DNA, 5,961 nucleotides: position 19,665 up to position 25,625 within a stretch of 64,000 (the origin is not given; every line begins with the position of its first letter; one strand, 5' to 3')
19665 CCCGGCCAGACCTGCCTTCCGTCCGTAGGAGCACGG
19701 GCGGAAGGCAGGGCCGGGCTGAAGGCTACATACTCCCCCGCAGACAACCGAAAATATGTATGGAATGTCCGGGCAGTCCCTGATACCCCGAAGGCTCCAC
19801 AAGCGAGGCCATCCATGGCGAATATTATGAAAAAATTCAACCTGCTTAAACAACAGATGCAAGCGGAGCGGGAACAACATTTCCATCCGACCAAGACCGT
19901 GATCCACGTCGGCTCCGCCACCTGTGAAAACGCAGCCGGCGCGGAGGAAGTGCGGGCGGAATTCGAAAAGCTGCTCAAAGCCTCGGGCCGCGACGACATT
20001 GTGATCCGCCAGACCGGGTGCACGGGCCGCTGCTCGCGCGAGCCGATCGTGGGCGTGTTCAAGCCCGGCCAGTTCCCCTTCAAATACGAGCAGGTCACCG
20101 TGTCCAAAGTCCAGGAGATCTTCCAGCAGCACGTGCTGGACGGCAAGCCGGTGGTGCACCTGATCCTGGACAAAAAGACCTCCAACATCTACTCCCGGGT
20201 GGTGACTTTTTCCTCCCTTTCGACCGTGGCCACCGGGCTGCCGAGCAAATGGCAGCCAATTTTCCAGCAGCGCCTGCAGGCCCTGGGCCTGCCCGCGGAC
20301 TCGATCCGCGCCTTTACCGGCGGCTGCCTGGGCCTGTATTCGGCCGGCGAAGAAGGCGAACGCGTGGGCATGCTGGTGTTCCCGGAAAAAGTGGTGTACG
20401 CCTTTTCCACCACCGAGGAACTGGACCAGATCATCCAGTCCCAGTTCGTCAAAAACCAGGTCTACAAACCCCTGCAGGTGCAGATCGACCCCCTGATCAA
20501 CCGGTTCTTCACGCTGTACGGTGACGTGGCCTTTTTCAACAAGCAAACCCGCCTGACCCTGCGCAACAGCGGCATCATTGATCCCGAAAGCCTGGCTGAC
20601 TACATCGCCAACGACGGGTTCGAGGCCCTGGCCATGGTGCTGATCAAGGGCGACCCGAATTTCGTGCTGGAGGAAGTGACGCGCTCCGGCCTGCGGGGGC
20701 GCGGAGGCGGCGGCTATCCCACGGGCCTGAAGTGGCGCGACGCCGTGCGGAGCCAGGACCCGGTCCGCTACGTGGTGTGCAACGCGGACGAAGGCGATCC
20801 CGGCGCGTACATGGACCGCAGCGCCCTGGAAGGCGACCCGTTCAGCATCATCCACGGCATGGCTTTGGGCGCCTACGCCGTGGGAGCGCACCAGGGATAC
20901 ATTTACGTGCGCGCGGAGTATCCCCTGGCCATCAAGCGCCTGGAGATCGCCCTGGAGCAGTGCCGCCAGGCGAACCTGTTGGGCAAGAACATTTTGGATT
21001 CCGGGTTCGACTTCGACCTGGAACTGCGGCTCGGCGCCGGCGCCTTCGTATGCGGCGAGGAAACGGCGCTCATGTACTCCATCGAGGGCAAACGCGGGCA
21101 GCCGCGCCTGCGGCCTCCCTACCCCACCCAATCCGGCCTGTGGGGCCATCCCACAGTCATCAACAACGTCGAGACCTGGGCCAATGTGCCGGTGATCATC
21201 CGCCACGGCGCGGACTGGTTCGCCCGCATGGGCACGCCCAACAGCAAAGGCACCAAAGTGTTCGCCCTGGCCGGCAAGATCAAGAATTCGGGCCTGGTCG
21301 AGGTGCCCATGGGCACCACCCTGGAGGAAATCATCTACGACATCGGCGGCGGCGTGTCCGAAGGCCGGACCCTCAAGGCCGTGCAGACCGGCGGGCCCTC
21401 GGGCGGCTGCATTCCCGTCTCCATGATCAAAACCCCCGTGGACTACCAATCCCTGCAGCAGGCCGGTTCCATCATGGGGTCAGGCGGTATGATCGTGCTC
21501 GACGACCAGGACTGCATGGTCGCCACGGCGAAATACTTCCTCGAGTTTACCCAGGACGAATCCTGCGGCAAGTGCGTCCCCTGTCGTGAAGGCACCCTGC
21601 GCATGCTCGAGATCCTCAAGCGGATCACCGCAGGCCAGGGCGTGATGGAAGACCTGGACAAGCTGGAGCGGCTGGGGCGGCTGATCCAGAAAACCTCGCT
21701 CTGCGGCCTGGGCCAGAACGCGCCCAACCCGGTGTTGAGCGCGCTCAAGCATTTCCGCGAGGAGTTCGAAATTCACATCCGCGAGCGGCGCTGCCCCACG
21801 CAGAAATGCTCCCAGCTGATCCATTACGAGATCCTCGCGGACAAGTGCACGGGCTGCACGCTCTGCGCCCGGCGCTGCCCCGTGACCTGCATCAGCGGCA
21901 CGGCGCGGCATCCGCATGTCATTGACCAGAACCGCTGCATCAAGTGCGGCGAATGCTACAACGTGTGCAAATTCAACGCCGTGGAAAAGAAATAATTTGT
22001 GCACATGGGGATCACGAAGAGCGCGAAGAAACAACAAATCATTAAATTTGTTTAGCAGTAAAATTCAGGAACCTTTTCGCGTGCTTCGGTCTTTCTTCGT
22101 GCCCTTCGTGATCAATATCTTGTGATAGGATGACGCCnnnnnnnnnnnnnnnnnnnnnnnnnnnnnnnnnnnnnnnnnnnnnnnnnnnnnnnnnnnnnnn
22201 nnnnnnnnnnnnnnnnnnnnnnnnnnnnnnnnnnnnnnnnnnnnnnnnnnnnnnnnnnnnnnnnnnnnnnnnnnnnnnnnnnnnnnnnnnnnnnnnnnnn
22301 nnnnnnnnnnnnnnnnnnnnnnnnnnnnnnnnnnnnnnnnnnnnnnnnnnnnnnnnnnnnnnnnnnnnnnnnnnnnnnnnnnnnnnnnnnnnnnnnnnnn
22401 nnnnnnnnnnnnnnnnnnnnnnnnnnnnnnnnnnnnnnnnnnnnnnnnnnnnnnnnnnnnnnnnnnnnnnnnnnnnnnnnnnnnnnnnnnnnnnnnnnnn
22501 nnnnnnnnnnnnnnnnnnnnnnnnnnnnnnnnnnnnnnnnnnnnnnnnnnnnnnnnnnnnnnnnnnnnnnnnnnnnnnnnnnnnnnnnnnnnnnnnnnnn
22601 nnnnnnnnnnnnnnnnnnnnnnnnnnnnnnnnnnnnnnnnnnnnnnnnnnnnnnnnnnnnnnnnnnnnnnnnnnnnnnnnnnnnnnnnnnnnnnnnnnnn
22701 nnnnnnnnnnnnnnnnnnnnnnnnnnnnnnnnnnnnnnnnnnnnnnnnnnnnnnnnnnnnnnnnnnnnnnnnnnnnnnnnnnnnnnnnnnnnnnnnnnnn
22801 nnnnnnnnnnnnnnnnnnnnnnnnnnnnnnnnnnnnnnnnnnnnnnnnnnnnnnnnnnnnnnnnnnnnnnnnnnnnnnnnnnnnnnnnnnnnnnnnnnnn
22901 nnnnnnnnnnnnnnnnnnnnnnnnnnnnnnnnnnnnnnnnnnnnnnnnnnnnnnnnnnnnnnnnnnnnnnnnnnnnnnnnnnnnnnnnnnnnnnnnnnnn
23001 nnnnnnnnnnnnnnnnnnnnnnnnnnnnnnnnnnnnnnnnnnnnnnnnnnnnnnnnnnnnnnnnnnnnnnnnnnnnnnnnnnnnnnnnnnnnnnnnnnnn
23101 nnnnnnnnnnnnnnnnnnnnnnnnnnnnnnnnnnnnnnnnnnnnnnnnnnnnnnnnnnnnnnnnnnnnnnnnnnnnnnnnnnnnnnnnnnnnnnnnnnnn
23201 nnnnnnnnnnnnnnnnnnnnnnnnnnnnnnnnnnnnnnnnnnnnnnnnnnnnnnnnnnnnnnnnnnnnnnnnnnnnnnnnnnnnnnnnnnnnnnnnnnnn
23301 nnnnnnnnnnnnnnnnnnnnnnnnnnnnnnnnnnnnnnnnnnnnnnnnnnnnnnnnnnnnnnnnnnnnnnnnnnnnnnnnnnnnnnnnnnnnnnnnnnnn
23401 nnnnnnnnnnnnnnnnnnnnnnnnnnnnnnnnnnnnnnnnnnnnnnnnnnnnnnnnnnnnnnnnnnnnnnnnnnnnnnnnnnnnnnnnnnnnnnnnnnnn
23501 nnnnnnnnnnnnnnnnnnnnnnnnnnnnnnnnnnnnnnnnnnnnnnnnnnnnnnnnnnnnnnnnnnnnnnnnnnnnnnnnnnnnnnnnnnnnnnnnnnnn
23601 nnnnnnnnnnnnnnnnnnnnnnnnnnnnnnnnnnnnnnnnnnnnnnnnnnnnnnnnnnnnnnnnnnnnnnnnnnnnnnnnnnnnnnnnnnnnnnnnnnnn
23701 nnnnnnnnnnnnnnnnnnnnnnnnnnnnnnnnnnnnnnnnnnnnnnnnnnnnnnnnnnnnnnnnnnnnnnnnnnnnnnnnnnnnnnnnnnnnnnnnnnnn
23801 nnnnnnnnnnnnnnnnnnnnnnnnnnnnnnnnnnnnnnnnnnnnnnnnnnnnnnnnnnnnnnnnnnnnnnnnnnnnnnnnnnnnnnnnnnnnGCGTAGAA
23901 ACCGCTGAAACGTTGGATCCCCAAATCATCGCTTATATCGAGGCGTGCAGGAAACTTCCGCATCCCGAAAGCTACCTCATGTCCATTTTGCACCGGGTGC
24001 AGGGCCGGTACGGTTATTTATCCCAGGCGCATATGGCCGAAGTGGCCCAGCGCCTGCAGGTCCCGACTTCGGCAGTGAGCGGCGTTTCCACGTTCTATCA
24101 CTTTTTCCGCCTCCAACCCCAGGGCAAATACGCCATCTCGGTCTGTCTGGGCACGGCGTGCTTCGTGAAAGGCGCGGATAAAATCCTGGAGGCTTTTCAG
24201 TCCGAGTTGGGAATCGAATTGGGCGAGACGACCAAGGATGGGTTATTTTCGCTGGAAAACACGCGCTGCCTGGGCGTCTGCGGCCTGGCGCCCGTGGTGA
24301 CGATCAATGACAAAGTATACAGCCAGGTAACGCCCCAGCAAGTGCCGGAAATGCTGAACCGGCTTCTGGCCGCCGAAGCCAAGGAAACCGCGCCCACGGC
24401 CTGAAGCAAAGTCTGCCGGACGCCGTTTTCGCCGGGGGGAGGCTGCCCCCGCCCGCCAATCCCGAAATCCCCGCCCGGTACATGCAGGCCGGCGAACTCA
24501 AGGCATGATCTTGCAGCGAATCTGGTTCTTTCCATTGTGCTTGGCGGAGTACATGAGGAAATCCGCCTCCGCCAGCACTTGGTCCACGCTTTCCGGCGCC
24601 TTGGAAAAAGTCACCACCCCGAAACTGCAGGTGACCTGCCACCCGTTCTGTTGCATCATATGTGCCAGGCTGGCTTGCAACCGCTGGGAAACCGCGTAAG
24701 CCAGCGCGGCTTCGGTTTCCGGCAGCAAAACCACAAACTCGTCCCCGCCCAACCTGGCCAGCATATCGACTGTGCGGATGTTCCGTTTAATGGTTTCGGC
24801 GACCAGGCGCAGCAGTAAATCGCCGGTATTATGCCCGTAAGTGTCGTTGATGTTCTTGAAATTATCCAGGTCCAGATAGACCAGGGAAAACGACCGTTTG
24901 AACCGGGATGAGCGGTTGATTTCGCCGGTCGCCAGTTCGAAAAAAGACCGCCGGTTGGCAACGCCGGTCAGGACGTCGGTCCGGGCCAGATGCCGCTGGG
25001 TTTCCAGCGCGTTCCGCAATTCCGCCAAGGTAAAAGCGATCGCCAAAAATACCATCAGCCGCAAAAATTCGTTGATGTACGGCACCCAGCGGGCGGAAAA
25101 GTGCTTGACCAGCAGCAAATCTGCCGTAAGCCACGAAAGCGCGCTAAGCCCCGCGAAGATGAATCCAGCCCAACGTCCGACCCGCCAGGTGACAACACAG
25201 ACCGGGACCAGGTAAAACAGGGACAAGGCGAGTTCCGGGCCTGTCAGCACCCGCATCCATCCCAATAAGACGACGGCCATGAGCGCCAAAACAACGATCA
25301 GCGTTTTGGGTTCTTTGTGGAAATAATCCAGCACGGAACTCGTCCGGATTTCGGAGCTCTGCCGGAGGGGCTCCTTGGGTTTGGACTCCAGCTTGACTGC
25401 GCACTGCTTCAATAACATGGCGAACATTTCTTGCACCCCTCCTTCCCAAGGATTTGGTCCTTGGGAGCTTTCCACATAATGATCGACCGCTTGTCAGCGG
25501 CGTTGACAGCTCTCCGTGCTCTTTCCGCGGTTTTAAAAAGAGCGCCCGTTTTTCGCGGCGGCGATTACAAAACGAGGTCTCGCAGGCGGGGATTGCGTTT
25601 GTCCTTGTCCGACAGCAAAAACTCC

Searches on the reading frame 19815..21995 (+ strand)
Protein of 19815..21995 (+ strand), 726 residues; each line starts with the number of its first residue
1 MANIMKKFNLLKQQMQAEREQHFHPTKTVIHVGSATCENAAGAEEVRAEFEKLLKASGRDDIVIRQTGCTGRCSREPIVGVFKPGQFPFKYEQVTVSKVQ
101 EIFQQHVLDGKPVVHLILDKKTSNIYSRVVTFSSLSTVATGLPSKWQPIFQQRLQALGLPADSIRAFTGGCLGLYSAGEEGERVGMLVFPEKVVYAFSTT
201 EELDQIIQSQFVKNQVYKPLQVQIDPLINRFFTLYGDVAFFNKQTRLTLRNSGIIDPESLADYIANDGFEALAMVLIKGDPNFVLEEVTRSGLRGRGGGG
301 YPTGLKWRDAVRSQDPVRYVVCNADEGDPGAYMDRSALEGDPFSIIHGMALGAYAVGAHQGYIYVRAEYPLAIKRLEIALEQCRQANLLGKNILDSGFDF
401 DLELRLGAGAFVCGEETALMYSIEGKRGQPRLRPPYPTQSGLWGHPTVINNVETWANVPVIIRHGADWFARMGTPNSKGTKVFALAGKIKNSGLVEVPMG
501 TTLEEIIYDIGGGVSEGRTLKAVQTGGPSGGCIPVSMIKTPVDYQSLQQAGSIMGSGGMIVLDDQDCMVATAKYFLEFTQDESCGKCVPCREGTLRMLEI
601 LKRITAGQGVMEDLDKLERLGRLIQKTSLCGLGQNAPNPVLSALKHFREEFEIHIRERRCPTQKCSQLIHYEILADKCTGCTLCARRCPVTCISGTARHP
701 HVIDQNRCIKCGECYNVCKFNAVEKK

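Call 24: search_protein_families(library=pfam, proteins=[window:19815-21995:+], max_evalue=0.001)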
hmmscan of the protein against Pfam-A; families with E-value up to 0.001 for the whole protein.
window:19815-21995:+ (726 aa): 11 families
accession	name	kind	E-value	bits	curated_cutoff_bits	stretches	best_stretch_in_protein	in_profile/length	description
PF01512.22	Complex1_51K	-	3.5e-44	150.8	31.2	1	288-459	1-149/150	Nuo51 FMN-binding domain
PF10589.14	NADH_4Fe-4S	-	1.1e-34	118.5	23.5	1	571-654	2-85/85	NADH-ubiquinone oxidoreductase-F iron-sulfur binding region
PF00037.32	Fer4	-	1.9e-09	37.4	21.1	1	702-723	2-23/24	4Fe-4S binding domain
PF14697.11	Fer4_21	-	2.1e-06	28.2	35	0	670-693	33-57/59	4Fe-4S dicluster domain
PF10531.15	SLBB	-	3.6e-06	27.1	27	1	483-531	2-53/55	SLBB domain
PF12837.12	Fer4_6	-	3.1e-05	24.2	25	1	702-722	3-23/24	4Fe-4S binding domain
PF13237.11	Fer4_10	-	4.4e-05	23.8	25.5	1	673-718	4-52/53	4Fe-4S dicluster domain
PF13187.11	Fer4_9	-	6.4e-05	23.3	27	1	677-721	1-50/52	4Fe-4S dicluster domain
PF22461.2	SLBB_2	-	8.2e-05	23.1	27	1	483-537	3-50/79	SLBB domain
PF12797.12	Fer4_2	-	8.5e-05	22.7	24.5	1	701-719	3-21/22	4Fe-4S binding domain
PF12838.12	Fer4_7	-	0.00017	22.4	27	1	677-722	1-52/52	4Fe-4S dicluster domain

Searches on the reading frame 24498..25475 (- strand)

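Call 22: search_protein_families(library=pfam, proteins=[window:24498-25475:-], max_evalue=0.001)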
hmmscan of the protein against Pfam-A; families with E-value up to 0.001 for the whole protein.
window:24498-25475:- (325 aa): 3 families
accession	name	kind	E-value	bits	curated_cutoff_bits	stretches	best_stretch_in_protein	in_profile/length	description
PF00990.26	GGDEF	-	1.2e-43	149.1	23.8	1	165-318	2-161/161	Diguanylate cyclase, GGDEF domain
PF13493.11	DUF4118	-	3.7e-07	30.3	28.4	1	60-165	3-105/107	Domain of unknown function (DUF4118)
PF22335.1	Cas10-Cmr2_palm2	-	2e-05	25.1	27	1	242-319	57-132/133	Cas10/Cmr2, second palm domain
